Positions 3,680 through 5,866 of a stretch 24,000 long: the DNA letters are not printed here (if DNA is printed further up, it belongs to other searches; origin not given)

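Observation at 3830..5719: Sortase-anchored seven-blade RCC1-like propeller on the bacterial surface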

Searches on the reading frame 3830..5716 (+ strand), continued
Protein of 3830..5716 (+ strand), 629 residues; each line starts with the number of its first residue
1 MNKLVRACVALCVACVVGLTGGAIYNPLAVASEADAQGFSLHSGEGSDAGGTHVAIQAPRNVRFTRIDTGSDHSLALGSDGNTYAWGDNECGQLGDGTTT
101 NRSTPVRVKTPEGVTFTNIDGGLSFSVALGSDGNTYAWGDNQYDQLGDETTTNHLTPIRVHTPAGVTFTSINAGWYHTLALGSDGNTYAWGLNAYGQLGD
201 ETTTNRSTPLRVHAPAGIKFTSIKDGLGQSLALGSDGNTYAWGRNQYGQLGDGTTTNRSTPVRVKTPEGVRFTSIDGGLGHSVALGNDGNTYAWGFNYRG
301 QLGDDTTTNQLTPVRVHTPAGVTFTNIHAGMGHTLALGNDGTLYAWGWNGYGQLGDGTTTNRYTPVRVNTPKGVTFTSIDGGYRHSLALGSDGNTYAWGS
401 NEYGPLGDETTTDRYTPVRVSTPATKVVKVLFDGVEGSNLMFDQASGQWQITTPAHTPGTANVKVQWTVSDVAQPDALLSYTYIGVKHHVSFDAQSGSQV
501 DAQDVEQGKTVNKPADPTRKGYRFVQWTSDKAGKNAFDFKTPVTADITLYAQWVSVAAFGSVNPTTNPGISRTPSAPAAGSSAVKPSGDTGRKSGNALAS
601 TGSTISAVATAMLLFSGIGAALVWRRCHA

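Call 8: find_encoding_contigs(protein=P0001, flank=10000, max_places=4)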
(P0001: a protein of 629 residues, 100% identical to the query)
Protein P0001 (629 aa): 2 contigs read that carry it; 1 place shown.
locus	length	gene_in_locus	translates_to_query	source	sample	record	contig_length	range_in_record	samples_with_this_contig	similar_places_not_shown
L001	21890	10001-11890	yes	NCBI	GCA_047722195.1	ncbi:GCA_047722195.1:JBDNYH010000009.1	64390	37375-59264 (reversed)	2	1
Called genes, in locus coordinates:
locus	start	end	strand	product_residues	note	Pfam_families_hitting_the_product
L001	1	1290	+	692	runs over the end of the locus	PF02384:N6_Mtase, PF01170:UPF0020 (weak), PF20473:MmeI_Mtase (weak), PF07669:Eco57I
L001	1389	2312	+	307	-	PF01420:Methylase_S (faint)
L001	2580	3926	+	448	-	PF01527:HTH_Tnp_1 (faint), PF13518:HTH_28 (faint), PF13276:HTH_21, PF00665:rve, PF13333:rve_2 (faint)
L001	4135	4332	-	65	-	-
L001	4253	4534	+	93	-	-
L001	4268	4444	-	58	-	-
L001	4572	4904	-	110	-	-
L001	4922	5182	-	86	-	-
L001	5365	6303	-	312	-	PF01073:3Beta_HSD (weak), PF01370:Epimerase, PF04321:RmlD_sub_bind, PF05368:NmrA, PF07993:NAD_binding_4 (faint), PF13460:NAD_binding_10, PF16363:GDP_Man_Dehyd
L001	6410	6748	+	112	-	PF01638:HxlR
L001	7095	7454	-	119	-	PF00376:MerR, PF13411:MerR_1, PF09278:MerR-DNA-bind (weak)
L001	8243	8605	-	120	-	PF22752:DUF488-N3i, PF04343:DUF488, PF22751:DUF488-N3a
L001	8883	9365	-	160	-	PF00857:Isochorismatase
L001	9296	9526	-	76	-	-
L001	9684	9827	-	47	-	-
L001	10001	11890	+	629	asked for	PF25390:WD40_RLD, PF13540:RCC1_2, PF00415:RCC1, PF13540:RCC1_2, PF00415:RCC1, PF25390:WD40_RLD, PF00415:RCC1, PF00415:RCC1, +5 more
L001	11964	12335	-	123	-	-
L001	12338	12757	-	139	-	PF00440:TetR_N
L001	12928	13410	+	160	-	PF00376:MerR, PF13411:MerR_1, PF09278:MerR-DNA-bind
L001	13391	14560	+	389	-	PF07690:MFS_1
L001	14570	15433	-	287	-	PF08241:Methyltransf_11, PF08242:Methyltransf_12, PF13649:Methyltransf_25, PF13847:Methyltransf_31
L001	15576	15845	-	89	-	-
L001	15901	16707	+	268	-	PF12464:Mac, PF00132:Hexapep, PF14602:Hexapep_2 (weak)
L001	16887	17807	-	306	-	PF08843:AbiEii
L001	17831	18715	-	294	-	PF13338:AbiEi_4, PF09407:AbiEi_1 (weak)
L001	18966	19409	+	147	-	PF11208:DUF2992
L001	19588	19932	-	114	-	-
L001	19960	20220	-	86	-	-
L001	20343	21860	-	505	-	PF00083:Sugar_tr (faint), PF07690:MFS_1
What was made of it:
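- Checked: An independent gene call in a public assembly uses the same 629-aa product (call 8).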

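Call 9: list_cluster_members(proteins=[P0001])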
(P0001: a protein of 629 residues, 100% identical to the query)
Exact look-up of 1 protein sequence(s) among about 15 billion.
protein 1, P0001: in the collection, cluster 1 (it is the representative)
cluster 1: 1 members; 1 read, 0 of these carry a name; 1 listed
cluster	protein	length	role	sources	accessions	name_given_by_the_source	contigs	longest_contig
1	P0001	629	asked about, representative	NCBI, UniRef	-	-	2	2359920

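Call 10: find_related_loci(query=window:3830-5716:+, collection=genome_contigs, flank=8000)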
Query window:3830-5716:+ (629 aa) in genome_contigs; peptide patterns used: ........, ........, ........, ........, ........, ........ (x = any residue, [..] = any of these).
51 stretches matched a pattern; 22 encode a relative of the query (tblastn E <= 1e-3); 22 distinct loci.
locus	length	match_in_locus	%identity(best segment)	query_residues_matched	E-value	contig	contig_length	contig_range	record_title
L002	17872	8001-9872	43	39-573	2e-122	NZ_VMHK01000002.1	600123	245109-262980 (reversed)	Bifidobacterium apousia strain W8102 NODE_2_length_600123_cov_316.972668, whole genome shotgun sequence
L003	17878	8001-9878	42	39-576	3e-117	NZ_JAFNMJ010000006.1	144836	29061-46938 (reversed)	Bifidobacterium sp. B4142 B4142_Bifido_NODE_6, whole genome shotgun sequence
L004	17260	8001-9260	52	54-434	1e-101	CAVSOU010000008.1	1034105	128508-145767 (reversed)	MAG: uncultured bacterium isolate MFD01476.bin.2.33 genome assembly, contig: contig_18357, whole genome shotgun sequence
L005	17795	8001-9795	47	52-494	6e-82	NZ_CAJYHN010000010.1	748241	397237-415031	MAG: uncultured Microbacterium sp. isolate S3C2912_SP226, whole genome shotgun sequence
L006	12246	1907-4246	43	16-424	2e-76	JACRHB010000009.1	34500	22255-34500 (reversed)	MAG: Nitrospirae bacterium isolate NC_groundwater_1766_Pr3_B-0.1um_47_18 SR-2_scaffold_141_145617, whole genome shotgun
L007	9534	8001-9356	39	59-429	1e-67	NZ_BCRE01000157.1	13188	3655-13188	Kribbia dieselivorans NBRC 106261, whole genome shotgun sequence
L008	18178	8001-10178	40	56-434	1e-60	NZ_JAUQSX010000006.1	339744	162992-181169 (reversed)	Hymenobacter mellowenesis strain M29 NODE_6_length_339744_cov_28.623888, whole genome shotgun sequence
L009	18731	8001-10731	39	27-438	2e-57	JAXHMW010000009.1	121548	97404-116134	MAG: Planctomycetota bacterium isolate Salar_de_Ascotan_soil_MAG_ASO65 contig_12608_polypolish, whole genome shotgun seq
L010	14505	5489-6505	39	48-412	4e-54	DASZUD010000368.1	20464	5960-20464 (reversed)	MAG TPA_asm: Polyangia bacterium isolate SMAG_U6094 k141_481192, whole genome shotgun sequence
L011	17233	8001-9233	48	1-467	2e-75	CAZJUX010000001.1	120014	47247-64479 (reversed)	MAG TPA_asm: uncultured Candidatus Saccharibacteria bacterium isolate SRP192927_co9_480 genome assembly, contig: NODE_32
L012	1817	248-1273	33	62-423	6e-42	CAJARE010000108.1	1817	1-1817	MAG: uncultured beta proteobacterium isolate Loc090116-1m_bin-0087 genome assembly, contig: bin-0087:108/393, whole geno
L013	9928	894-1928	32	63-423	4e-39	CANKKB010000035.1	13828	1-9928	MAG: Burkholderiaceae bacterium isolate RH-27jun17-3 genome assembly, contig: RH-27jun17-C12222, whole genome shotgun se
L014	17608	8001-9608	33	57-446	1e-38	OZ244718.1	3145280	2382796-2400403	MAG: Dehalococcoidia bacterium isolate 64a180b2-7017-4824-b5be-e5f766f304e8 genome assembly, chromosome: 1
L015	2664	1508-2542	32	61-423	5e-39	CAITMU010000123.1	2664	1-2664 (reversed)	MAG: uncultured beta proteobacterium isolate Kiruna2_bin-3108 genome assembly, contig: bin-3108:123/161, whole genome sh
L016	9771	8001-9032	32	61-423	2e-37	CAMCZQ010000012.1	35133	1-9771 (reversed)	MAG: Bordetella parapertussis isolate MsH-01oct19-271 genome assembly, contig: MsH-01oct19-C1954, whole genome shotgun s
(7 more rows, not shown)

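Call 15: search_solved_structures(query=window:3830-5716:+, max_evalue=0.001)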
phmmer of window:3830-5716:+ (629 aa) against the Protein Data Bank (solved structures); distinct sequences matched with E-value up to 0.001: 36.
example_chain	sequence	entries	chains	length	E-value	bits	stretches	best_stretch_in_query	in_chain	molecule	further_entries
4dnv_A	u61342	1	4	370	5.1e-72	246.9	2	119-428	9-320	AT5g63860/MGI19_6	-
4dnw_A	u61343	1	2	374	3e-61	211.3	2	171-419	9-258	AT5g63860/MGI19_6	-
6xzl_A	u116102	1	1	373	7.2e-61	210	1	66-418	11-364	Ultraviolet-B receptor UVR8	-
6xzm_A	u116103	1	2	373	7.9e-61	209.9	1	60-418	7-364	Ultraviolet-B receptor UVR8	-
4d9s_A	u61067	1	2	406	1.4e-60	209.1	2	170-419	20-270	UVB-resistance protein UVR8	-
4nc4_A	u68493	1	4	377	1.5e-60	209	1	66-418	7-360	Ultraviolet-B receptor UVR8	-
7vgg_B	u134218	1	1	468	2.2e-60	208.4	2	170-419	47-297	Ultraviolet-B receptor UVR8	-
8gqe_B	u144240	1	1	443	2.4e-60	208.3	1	66-448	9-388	Ultraviolet-B receptor UVR8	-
4dnu_A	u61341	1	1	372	2.7e-60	208.2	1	66-418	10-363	AT5g63860/MGI19_6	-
4naa_A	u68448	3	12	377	2.9e-60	208.1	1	66-418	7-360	Ultraviolet-B receptor UVR8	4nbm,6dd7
6xzn_A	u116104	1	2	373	1e-59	206.2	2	171-420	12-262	Ultraviolet-B receptor UVR8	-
4o2w_A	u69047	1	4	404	2.4e-47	165.4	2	181-407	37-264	E3 ubiquitin-protein ligase HERC1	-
3kci_A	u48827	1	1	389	3.4e-44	155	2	64-337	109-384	Probable E3 ubiquitin-protein ligase HERC2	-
7q40_A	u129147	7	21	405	2.7e-38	135.5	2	134-409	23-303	E3 ubiquitin-protein ligase HERC2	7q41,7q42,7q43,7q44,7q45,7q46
1i2m_B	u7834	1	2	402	6.6e-31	111.1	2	54-288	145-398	REGULATOR OF CHROMOSOME CONDENSATION 1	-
2y5p_A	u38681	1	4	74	0.00019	23.7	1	489-553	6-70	INTERNALIN B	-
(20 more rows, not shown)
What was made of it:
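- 5288..5494 (+): Flg_new / InlB B-repeat-like domain (aa 487-555). Call 15 (InlB B-repeat 2y5p, E 1.9e-4).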

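Call 31: predict_structure(alignment_id=A1)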
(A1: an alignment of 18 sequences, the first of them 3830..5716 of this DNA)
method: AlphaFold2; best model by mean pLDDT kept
length: 629 residues; sequences in the alignment: 18
mean_pLDDT: 83.0   pTM: 0.69
mean pLDDT of the five models: 83.0, 82.7, 82.0, 81.8, 81.6
residues with pLDDT >= 90: 414; 70-90: 106; 50-70: 7; < 50: 102
segments of 3 or more residues with pLDDT < 50: 1-32, 560-629
pLDDT, mean of each block of 10 residues (from residue 1): 32 30 33 69 83 87 91 94 95 97 94 95 97 97 97 98 96 96 97 98 97 96 95 97 98 98 97 96 98 98 98 97 97 96 97 98 98 95 96 94 96 98 88 95 89 90 90 84 84 86 85 89 89 87 88 74 35 32 31 27 24 24 24
secondary structure, 60 per line:
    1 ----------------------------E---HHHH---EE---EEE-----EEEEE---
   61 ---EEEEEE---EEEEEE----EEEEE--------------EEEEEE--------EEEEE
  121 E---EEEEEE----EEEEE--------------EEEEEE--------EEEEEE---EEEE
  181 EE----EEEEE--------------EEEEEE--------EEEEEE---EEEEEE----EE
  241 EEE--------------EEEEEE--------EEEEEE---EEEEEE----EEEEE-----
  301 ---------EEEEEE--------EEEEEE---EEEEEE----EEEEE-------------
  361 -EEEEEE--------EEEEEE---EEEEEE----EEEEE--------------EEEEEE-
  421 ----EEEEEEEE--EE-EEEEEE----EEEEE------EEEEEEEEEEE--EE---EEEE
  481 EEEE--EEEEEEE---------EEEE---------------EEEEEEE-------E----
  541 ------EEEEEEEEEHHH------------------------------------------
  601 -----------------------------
elements in order: H33-36 E45-47 E53-57 E64-69 E73-78 E83-87 E102-107 E116-121 E125-130 E135-139 E154-159 E168-173 E177-182 E187-191 E206-211 E220-225 E229-234 E239-243 E258-263 E272-277 E281-286 E291-295 E310-315 E324-329 E333-338 E343-347 E362-367 E376-381 E385-390 E395-399 E414-419 E425-432 E438-443 E448-452 E459-469 E477-484 E487-493 E503-506 E522-528 E547-555
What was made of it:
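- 3830..3922 (+): Signal-peptide-like N-terminus (aa 1-31). The likely cleavage site is AVA|SE. Call 31 (pLDDT about 30, unstructured).
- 3944..4006 (+): N-terminal strands of the split IPT/TIG domain (aa 39-59, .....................). Call 31: strands 45-47 and 53-57, pLDDT 83-87.
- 5288..5494 (+): Call 31 (pLDDT about 87).
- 5495..5620 (+): Disordered Ser/Ala/Gly/Pro/Thr-rich linker (aa 556-597), the presumed wall-spanning segment. Call 31 (pLDDT below 35).
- On IPT/TIG Ig-like domain (PF01833): AF2 shows 2 + 5 strands (call 31).
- Fold: the AF2 model has mean pLDDT 83, with the propeller above 94 and 28 strands in 7 x 4 (call 31). Two confident strands lie before the propeller and five after it (call 31).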

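Call 34: fold_search(model_id=the predicted structure, library=pdb)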
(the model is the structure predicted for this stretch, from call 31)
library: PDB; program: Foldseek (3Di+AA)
matches with E <= 10: 1585; with E <= 0.001: 510
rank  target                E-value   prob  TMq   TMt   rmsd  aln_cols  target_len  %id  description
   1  6dd7_A                3.3e-41  1.00  0.55  0.93   1.8       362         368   31  Crystal structure of plant UVB photoreceptor UVR8 from in situ serial Laue diffraction (released 2018-07-18)
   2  4dnw_A                3.4e-41  1.00  0.55  0.93   1.8       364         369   32  Crystal structure of UVB-resistance protein UVR8 (released 2012-03-07)
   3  4dnw_B                1.3e-40  1.00  0.56  0.92   1.8       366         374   32  Crystal structure of UVB-resistance protein UVR8 (released 2012-03-07)
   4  6xzn_A                2.6e-40  1.00  0.55  0.93   2.0       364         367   32  Arabidopsis UV-B photoreceptor UVR8 mutant G101S W285A (released 2021-01-13)
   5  4nc4_A                2.7e-40  1.00  0.55  0.93   1.7       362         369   31  Crystal structure of photoreceptor AtUVR8 mutant W285F and light-induced structural changes at 120K (released 2016-10-26)
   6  4dnu                  3.2e-40  1.00  0.56  0.93   1.8       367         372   32  Crystal structure of the W285A mutant of UVB-resistance protein UVR8 (released 2012-03-07)
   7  4dnv_B                3.7e-40  1.00  0.55  0.93   1.7       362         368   31  Crystal structure of the W285F mutant of UVB-resistance protein UVR8 (released 2012-03-07)
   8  6xzl                  4.4e-40  1.00  0.56  0.92   1.9       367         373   32  Arabidopsis UV-B photoreceptor UVR8 mutant D96N D107N (released 2021-01-13)
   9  4d9s_B                4.7e-40  1.00  0.55  0.90   1.7       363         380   32  Crystal structure of Arabidopsis thaliana UVR8 (UV Resistance locus 8) (released 2012-04-04)
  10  4dnv_A                6.8e-40  1.00  0.55  0.93   1.7       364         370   32  Crystal structure of the W285F mutant of UVB-resistance protein UVR8 (released 2012-03-07)
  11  8gqe_B                7.2e-40  1.00  0.55  0.89   1.7       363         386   31  Crystal structure of the W285A mutant of UVR8 in complex with RUP2 (released 2022-09-14)
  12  4d9s_A                1.5e-39  1.00  0.55  0.90   1.8       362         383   31  Crystal structure of Arabidopsis thaliana UVR8 (UV Resistance locus 8) (released 2012-04-04)
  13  7vgg_B                1.9e-39  1.00  0.56  0.92   1.7       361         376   32  Cryo-EM structure of Ultraviolet-B activated UVR8 in complex with COP1 (released 2022-05-04)
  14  6xzn_B                6.0e-39  1.00  0.54  0.93   2.0       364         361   32  Arabidopsis UV-B photoreceptor UVR8 mutant G101S W285A (released 2021-01-13)
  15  6xzm_A                1.5e-38  1.00  0.55  0.93   1.9       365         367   32  Arabidopsis UV-B photoreceptor UVR8 mutant D96N D107N W285A (released 2021-01-13)
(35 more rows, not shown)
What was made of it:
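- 4013..5092 (+): Seven-bladed RCC1-like beta-propeller (aa 62-421), built from 7 x 52-aa repeats. Call 34: UVR8 TM 0.93, rmsd 1.8 A.
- On RCC1-like repeat beta-propeller (Pfam PF00415 / PF13540 / PF25390): Calls 31 and 34.
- Foldseek gives UVR8 as best match (TM 0.93, rmsd 1.8 A, 31-32% identity), followed by RCC1, HERC2 and RPGR (call 34).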

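Call 60: search_protein_families(library=pfam, proteins=[P0062, P0043, P0027, P0037], max_evalue=0.001)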
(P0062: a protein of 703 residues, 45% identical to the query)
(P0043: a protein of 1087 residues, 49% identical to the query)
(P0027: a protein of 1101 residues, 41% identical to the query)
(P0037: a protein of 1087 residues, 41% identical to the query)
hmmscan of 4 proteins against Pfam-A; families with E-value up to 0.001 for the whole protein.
P0062 (703 aa): 4 families
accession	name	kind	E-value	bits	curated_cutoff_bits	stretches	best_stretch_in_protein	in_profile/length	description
PF25390.1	WD40_RLD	-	5.6e-93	312.6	150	2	145-473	20-355/363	RCC1-like domain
PF00415.24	RCC1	-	3.3e-91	300.2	21.7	8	71-120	1-50/50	Regulator of chromosome condensation (RCC1) repeat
PF13540.12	RCC1_2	-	3.3e-49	164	22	7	312-341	1-30/30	Regulator of chromosome condensation (RCC1) repeat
PF25384.1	Alsin_RLD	-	6.9e-16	59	100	0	260-331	277-352/405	Alsin RCC1-like domain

P0043 (1087 aa): 9 families
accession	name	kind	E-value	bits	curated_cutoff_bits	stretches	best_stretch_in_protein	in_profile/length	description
PF25390.1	WD40_RLD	-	6.1e-132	440.8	150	3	429-700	90-359/363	RCC1-like domain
PF00415.24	RCC1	-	1.5e-115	378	21.7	10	499-548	1-50/50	Regulator of chromosome condensation (RCC1) repeat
PF13540.12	RCC1_2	-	5.9e-69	226.8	22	9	485-512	3-30/30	Regulator of chromosome condensation (RCC1) repeat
PF25384.1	Alsin_RLD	-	1.7e-25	90.6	100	0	588-632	277-317/405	Alsin RCC1-like domain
PF00041.27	fn3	-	1.5e-18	67.3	25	1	756-843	3-83/84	Fibronectin type III domain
PF20082.4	DUF6476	-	3.6e-13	49.7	24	0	469-508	41-80/91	Family of unknown function (DUF6476)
PF25059.1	FN3_DSCAM-DSCAML_C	-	9.8e-07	29.5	39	1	777-835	14-71/89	DSCAM/DSCAML C-terminal Fn3-like domain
PF16656.11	Pur_ac_phosph_N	-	1.4e-06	29.2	30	1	764-834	11-84/93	Purple acid Phosphatase, N-terminal domain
PF00754.31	F5_F8_type_C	-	0.00089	19.8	28.2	0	774-810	53-92/127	F5/8 type C domain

P0027 (1101 aa): 5 families
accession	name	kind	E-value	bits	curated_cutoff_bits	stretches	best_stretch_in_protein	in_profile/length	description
PF25390.1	WD40_RLD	-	1.9e-174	580.6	150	4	608-863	91-342/363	RCC1-like domain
PF00415.24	RCC1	-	3.8e-135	440.8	21.7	12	138-187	1-49/50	Regulator of chromosome condensation (RCC1) repeat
PF13540.12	RCC1_2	-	2.6e-82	269.2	22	10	608-637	1-30/30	Regulator of chromosome condensation (RCC1) repeat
PF25384.1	Alsin_RLD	-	1.7e-19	70.9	100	0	609-643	278-312/405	Alsin RCC1-like domain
PF09479.16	Flg_new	-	4.4e-10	40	27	1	509-572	1-65/65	Listeria-Bacteroides repeat domain (List_Bact_rpt)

P0037 (1087 aa): 5 families
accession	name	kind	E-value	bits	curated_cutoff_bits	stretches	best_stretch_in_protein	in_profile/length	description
PF25390.1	WD40_RLD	-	1.2e-184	614.2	150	3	673-977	29-342/363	RCC1-like domain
PF00415.24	RCC1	-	1e-145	474.7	21.7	12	693-743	1-50/50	Regulator of chromosome condensation (RCC1) repeat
PF13540.12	RCC1_2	-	3.8e-107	348.2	22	12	469-497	1-29/30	Regulator of chromosome condensation (RCC1) repeat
PF25384.1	Alsin_RLD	-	1.6e-32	113.8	100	0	837-874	276-313/405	Alsin RCC1-like domain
PF09479.16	Flg_new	-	8.7e-23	80.7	27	2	40-108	1-65/65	Listeria-Bacteroides repeat domain (List_Bact_rpt)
